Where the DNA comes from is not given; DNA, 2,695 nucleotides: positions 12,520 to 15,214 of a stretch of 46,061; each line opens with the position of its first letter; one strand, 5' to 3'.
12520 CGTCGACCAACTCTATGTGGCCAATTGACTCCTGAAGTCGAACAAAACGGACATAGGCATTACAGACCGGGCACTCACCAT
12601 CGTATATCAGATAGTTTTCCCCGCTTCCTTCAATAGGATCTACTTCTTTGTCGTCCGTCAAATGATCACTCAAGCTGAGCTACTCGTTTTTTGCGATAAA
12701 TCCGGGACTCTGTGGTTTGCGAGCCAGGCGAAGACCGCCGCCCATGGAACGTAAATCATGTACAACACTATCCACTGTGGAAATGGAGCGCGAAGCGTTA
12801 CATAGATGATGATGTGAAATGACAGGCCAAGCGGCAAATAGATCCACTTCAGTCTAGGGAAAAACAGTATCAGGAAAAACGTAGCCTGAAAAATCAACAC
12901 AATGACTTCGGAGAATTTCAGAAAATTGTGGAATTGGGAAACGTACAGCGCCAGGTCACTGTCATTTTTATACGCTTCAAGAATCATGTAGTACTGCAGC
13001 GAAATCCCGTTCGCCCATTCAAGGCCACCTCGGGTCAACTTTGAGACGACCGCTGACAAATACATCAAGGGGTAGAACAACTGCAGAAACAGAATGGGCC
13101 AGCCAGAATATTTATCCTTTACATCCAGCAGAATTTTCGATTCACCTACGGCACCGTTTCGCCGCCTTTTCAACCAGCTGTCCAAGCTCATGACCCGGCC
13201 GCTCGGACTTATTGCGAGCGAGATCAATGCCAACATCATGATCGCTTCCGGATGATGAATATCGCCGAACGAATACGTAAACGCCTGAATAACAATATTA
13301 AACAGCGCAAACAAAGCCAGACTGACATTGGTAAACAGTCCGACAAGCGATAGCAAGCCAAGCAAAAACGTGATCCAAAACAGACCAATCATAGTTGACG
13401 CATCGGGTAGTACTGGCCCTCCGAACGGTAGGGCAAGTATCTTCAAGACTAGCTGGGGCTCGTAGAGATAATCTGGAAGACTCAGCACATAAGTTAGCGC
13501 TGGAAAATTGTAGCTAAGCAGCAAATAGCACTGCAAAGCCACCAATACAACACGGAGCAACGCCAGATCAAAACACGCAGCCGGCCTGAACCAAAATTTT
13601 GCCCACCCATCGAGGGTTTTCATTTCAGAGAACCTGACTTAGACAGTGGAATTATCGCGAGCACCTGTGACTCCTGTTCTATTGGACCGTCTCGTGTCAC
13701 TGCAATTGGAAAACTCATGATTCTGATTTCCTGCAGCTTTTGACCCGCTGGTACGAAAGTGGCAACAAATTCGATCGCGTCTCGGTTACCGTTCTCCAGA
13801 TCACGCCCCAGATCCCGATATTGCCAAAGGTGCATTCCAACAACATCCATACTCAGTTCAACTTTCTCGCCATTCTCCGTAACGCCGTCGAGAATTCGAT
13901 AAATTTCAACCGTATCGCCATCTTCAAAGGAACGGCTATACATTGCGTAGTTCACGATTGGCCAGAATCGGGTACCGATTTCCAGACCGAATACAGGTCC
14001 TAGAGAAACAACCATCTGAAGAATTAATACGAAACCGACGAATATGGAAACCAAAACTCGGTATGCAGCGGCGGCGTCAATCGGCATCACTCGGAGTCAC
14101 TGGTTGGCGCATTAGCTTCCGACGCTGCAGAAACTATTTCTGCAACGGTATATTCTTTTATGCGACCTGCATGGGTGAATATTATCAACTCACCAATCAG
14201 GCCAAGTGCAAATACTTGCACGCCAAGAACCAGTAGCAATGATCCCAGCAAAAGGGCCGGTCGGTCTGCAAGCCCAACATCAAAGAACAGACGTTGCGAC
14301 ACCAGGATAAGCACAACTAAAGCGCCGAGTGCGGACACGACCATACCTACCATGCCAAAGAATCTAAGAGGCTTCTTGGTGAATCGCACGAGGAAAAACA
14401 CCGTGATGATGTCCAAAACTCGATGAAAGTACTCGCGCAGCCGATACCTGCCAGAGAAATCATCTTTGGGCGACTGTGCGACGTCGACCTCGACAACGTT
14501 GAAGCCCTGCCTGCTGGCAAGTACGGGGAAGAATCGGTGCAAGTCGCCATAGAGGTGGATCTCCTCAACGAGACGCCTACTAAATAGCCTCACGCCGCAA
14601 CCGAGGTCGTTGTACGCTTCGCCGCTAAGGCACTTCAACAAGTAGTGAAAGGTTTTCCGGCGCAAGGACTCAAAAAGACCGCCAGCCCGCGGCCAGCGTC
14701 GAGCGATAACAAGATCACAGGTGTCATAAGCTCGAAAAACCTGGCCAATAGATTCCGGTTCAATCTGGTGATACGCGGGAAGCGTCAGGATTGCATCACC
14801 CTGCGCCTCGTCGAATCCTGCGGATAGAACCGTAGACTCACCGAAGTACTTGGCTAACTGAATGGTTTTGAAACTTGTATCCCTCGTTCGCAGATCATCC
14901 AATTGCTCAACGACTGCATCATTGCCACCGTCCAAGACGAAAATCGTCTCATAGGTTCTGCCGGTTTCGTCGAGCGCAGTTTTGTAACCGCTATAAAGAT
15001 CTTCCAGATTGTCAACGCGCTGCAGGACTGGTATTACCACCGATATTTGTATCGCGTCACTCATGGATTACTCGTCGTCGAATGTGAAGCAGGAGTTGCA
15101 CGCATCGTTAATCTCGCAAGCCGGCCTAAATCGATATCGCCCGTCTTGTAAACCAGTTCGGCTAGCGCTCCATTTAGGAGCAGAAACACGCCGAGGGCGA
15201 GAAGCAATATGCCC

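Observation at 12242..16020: Five-gene translationally coupled operon: GT2, pseudo-GT2, small anchored protein, HTTM, DCC (candidate undescribed system)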

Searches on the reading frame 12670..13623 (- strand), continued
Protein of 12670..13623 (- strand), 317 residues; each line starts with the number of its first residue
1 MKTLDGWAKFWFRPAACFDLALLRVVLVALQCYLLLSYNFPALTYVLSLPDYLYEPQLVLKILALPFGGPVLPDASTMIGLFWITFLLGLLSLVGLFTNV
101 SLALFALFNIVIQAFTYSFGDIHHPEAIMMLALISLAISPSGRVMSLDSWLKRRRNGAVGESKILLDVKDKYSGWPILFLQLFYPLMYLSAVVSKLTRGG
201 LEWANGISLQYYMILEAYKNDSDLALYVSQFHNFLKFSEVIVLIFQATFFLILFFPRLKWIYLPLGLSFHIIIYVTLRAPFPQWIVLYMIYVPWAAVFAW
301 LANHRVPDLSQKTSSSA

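Call 94: find_encoding_contigs(protein=P0093, flank=10000, max_places=1)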
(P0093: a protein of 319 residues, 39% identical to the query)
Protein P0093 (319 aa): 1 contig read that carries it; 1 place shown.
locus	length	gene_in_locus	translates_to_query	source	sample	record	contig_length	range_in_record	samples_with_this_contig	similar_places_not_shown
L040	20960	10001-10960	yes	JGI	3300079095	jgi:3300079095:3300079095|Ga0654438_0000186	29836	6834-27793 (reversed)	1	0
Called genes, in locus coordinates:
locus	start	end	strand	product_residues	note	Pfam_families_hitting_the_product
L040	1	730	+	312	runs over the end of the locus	PF01073:3Beta_HSD, PF01370:Epimerase, PF03435:Sacchrp_dh_NADP (faint), PF04321:RmlD_sub_bind, PF05368:NmrA, PF07993:NAD_binding_4 (faint), PF13460:NAD_binding_10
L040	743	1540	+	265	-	PF02673:BacA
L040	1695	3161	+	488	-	PF14691:Fer4_20, PF07992:Pyr_redox_2, PF13241:NAD_binding_7 (faint), PF13450:NAD_binding_8, PF13738:Pyr_redox_3 (weak), PF00070:Pyr_redox (weak)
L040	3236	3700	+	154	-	-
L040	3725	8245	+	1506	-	PF00310:GATase_2, PF04898:Glu_syn_central, PF01645:Glu_synthase, PF01493:GXGXG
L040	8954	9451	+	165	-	PF01757:Acyl_transf_3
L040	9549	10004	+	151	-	-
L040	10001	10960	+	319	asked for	-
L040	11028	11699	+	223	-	PF02798:GST_N, PF13417:GST_N_3, PF13409:GST_N_2, PF00043:GST_C (faint)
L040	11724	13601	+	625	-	PF13555:AAA_29 (faint), PF00005:ABC_tran, PF01926:MMR_HSR1 (faint), PF02463:SMC_N (faint), PF13191:AAA_16 (faint), PF13401:AAA_22, PF00005:ABC_tran, PF16326:ABC_tran_CTD, +2 more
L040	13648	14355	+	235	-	PF03588:Leu_Phe_trans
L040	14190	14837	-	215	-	PF09923:DUF2155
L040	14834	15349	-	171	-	PF02470:MlaD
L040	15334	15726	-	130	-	PF05071:NDUFA12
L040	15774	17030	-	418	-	PF06723:MreB_Mbl (faint), PF11104:PilM_2 (faint), PF14450:FtsA, PF02491:SHS2_FTSA, PF14450:FtsA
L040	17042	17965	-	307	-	PF08478:POTRA_1, PF03799:FtsQ_DivIB_C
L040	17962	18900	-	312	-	PF01820:Dala_Dala_lig_N, PF07478:Dala_Dala_lig_C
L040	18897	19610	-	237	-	PF01565:FAD_binding_4, PF02873:MurB_C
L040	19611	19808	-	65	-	-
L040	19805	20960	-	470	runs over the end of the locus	PF01225:Mur_ligase, PF08245:Mur_ligase_M, PF02875:Mur_ligase_C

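Call 100: fold_search(model_id=the predicted structure, library=viral)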
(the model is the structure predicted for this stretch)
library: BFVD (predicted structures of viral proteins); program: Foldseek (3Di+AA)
matches with E <= 10: 9; with E <= 0.001: 0
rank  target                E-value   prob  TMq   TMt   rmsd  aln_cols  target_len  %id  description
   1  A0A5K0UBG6            4.7e-03  1.00  0.55  0.24   6.8       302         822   15  Desaturase [Yasminevirus sp. GU-2018]
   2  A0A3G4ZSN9            1.0e+00  0.07  0.13  0.11  25.3       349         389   11  G-protein coupled receptors family 1 profile domain-containing protein [Edafosvirus sp.]
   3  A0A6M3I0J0            3.2e+00  0.18  0.20  0.27  11.2       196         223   14  (no name in the UniProt tables at hand)
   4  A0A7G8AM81            5.2e+00  0.03  0.16  0.16  15.3       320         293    8  (no name in the UniProt tables at hand)
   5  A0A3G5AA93            5.7e+00  0.02  0.12  0.09  27.4       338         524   11  Putative ATP-dependent transporter [Hyperionvirus sp.]
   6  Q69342                5.9e+00  0.03  0.15  0.13  21.2       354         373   13  Prv43 [Suid herpesvirus 1]
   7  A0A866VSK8            8.4e+00  0.03  0.17  0.16  14.8       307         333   13  G protein-coupled receptor-4 [Elephant endotheliotropic herpesvirus 3A]
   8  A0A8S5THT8            8.8e+00  0.03  0.17  0.20  15.5       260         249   13  Uncharacterized protein [Myoviridae sp. ctIty1]
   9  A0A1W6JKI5            9.5e+00  0.02  0.18  0.23  16.1       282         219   12  Nicotinamide mononucleotide transporter [Lactococcus phage AM4]

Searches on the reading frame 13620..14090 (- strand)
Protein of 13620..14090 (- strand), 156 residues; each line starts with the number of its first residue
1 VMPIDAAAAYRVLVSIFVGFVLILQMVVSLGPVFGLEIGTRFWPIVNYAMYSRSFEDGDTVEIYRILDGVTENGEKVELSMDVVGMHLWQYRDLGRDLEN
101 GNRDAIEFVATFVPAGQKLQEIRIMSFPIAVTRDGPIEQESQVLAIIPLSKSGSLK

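Call 4: search_protein_families(library=pfam, proteins=[window:13620-14090:-], max_evalue=0.1)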
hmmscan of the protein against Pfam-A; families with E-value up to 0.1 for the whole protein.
window:13620-14090:- (156 aa): 0 families

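Call 5: search_protein_families(library=ncbifam, proteins=[window:13620-14090:-], max_evalue=0.1)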
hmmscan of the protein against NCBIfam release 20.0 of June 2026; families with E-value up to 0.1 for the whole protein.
window:13620-14090:- (156 aa): 0 families

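Call 6: search_protein_families(library=pfam, proteins=[window:13620-14090:-], max_evalue=10)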
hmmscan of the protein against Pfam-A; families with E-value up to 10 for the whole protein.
window:13620-14090:- (156 aa): 1 family
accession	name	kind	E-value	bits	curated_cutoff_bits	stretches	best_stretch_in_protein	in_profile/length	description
PF18756.6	Nmad4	-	0.11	13.3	27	1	43-96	26-78/87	Nucleotide modification associated domain 4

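Call 20: find_homologous_proteins(query=window:13620-14087:-, max_evalue=0.001)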
Query window:13620-14087:- (155 aa): 10 proteins with E <= 0.001 among 54 candidates.
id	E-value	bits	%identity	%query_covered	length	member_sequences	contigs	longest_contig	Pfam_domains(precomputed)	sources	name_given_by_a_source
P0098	3.4e-95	334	100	100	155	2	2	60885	-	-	-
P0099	3.0e-71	256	75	97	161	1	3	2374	-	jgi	jgi:hypothetical protein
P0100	7.5e-70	251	74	97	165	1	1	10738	-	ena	-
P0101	2.4e-63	230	68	95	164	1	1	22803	-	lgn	-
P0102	9.9e-50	186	55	92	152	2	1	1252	-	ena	-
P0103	3.4e-49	184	58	92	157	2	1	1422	-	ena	-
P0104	5.5e-49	184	60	87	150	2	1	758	-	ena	-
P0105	1.1e-46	176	53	95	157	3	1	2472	-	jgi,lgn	jgi:hypothetical protein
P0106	6.1e-45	171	52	92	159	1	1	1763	-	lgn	-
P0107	1.9e-43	166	54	89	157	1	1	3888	-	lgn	-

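Call 42: search_protein_families(library=pfam, alignment_id=A3, max_evalue=1)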
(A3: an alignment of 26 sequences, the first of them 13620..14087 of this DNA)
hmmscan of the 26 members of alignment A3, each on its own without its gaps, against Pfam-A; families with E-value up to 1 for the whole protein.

A. member 1, window:13620-14087:- (155 aa): 1 family
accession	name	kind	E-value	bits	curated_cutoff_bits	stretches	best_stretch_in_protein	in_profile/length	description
PF18756.6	Nmad4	-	0.11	13.3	27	1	42-95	26-78/87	Nucleotide modification associated domain 4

B. families by the number of members that match (of 26 scanned): 8 families
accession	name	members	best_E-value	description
PF18756.6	Nmad4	2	0.11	Nucleotide modification associated domain 4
PF22529.2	DUF7001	1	0.031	Family of unknown function (DUF7001)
PF20565.4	DUF6775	1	0.045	Probable metallopeptidase family (DUF6775)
PF19956.5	EAD2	1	0.048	Effector-associated domain 2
PF13102.12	Phage_int_SAM_5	1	0.074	Phage integrase SAM-like domain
PF10522.14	RII_binding_1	1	0.17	RII binding domain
PF24392.2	Parb-CE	1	0.23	ParB CE domain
PF23053.1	UBA_N4BP1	1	0.24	N4BP1, UBA-like domain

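Call 47: find_homologous_proteins(query=A3, max_evalue=0.001)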
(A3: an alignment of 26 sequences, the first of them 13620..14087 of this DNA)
Query A3 (26 sequences) (155 aa, profile of the alignment): 30 proteins with E <= 0.001 among 4031 candidates.
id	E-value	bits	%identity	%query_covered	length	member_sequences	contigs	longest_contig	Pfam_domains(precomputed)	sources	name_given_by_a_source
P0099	3.5e-55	204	75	97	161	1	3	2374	-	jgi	jgi:hypothetical protein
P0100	4.9e-55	203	74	97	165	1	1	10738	-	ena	-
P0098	2.1e-54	201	100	100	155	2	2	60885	-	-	-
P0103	2.3e-54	201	58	92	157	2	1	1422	-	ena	-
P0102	4.5e-54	200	55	92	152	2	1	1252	-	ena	-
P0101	2.1e-53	198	68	95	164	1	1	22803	-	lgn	-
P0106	4.3e-52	194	52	92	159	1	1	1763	-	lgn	-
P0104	1.3e-51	192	60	87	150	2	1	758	-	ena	-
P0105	2.8e-51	191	53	95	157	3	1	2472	-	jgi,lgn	jgi:hypothetical protein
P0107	1.8e-49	185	54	89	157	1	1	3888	-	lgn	-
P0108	8.5e-40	154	45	88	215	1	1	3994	-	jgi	jgi:hypothetical protein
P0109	9.6e-36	141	24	88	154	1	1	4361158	-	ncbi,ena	-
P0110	7.7e-35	138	26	72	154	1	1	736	-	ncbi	-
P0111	1.0e-33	134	-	-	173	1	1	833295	-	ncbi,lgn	-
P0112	5.0e-31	125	23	90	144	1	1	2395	-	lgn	-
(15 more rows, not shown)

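Call 79: search_protein_representatives(alignment_id=A7)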
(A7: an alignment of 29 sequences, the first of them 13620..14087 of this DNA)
Query: 29 sequences, 159 profile positions. Proteins with E-value up to 0.001 (for the whole library): 774; up to 1e-10: 464; up to 1e-30: 69. The best 150 are listed.
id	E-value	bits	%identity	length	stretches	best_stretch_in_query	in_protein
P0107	2.8e-48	179.7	-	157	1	2-155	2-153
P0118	6.8e-48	178.5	-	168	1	3-154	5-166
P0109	2.7e-45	170.0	-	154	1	5-158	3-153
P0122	2.6e-42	160.3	-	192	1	5-147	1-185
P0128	1.3e-41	158.1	-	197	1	6-153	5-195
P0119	1.1e-40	155.0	-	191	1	8-154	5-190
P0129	9.1e-39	148.8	-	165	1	6-152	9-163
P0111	1.6e-38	148.0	-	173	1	5-156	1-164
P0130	2.2e-38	147.6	-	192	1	6-153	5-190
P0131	2.4e-38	147.5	-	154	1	7-155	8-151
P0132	4.3e-38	146.6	-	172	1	9-156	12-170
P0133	5.5e-38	146.3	-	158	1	5-154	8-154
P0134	3.0e-37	143.9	-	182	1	10-153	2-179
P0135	5.2e-37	143.1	-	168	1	6-154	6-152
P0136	6.6e-37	142.8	-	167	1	7-154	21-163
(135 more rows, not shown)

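Call 81: search_protein_families(library=pfam, alignment_id=A8, max_evalue=0.01)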
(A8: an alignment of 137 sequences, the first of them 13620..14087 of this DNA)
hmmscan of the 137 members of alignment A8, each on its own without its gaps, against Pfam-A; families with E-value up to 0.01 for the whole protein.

A. member 1, window:13620-14087:- (155 aa): 0 families

B. families by the number of members that match (of 137 scanned): 0 families

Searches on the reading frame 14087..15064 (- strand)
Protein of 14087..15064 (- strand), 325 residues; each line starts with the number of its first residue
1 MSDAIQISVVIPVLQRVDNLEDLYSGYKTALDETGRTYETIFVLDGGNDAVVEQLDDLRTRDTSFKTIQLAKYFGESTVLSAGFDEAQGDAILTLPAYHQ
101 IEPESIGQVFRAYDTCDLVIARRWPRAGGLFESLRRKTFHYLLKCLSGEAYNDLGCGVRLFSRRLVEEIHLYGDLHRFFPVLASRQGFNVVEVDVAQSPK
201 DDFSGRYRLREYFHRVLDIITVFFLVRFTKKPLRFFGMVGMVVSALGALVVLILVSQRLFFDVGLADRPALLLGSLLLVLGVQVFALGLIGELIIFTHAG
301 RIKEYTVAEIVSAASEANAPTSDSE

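Call 4: search_protein_families(library=pfam, proteins=[window:14087-15064:-], max_evalue=0.1)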
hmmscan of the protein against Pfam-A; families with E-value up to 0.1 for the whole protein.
window:14087-15064:- (325 aa): 1 family
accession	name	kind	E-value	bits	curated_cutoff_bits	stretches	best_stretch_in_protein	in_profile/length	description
PF00535.33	Glycos_transf_2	-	2.3e-12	47.6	23.3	1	8-168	1-166/168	Glycosyl transferase family 2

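Call 5: search_protein_families(library=ncbifam, proteins=[window:14087-15064:-], max_evalue=0.1)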
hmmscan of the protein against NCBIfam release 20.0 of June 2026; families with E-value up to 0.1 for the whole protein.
window:14087-15064:- (325 aa): 8 families
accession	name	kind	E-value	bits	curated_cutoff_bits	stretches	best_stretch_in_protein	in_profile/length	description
NF007986.1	PRK10714.1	equivalog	7.1e-36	123.8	529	1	6-311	7-312/316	undecaprenyl-phosphate 4-deoxy-4-formamido-L-arabinose transferase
NF047588.1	GlcsyltransPgfSStrep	equivalog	2e-23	83.1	500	1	6-294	2-287/308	glycosyltransferase PgfS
TIGR04182.1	glyco_TIGR04182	equivalog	4.8e-11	42.6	325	1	79-303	63-291/293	S-layer glycoprotein N-glycosyltransferase AglJ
TIGR03937.1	PgaC_IcaA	equivalog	2.4e-06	26.7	422.3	1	4-102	44-139/407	poly-beta-1,6-N-acetyl-D-glucosamine synthase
NF041875.1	EPS_EpsD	equivalog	0.00033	20.2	370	1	7-96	1-87/325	exopolysaccharide biosynthesis glycosyltransferase EpsD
TIGR04283.1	glyco_like_mftF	equivalog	0.001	18.7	182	1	7-107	1-91/221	TIGR04283 family arsenosugar biosynthesis glycosyltransferase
TIGR03965.1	mycofact_glyco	equivalog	0.0018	17.2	280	1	5-91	74-157/467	mycofactocin biosynthesis glycosyltransferase MftF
NF007482.0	PRK10073.1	equivalog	0.0071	15.4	423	1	1-103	2-100/334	glycosyltransferase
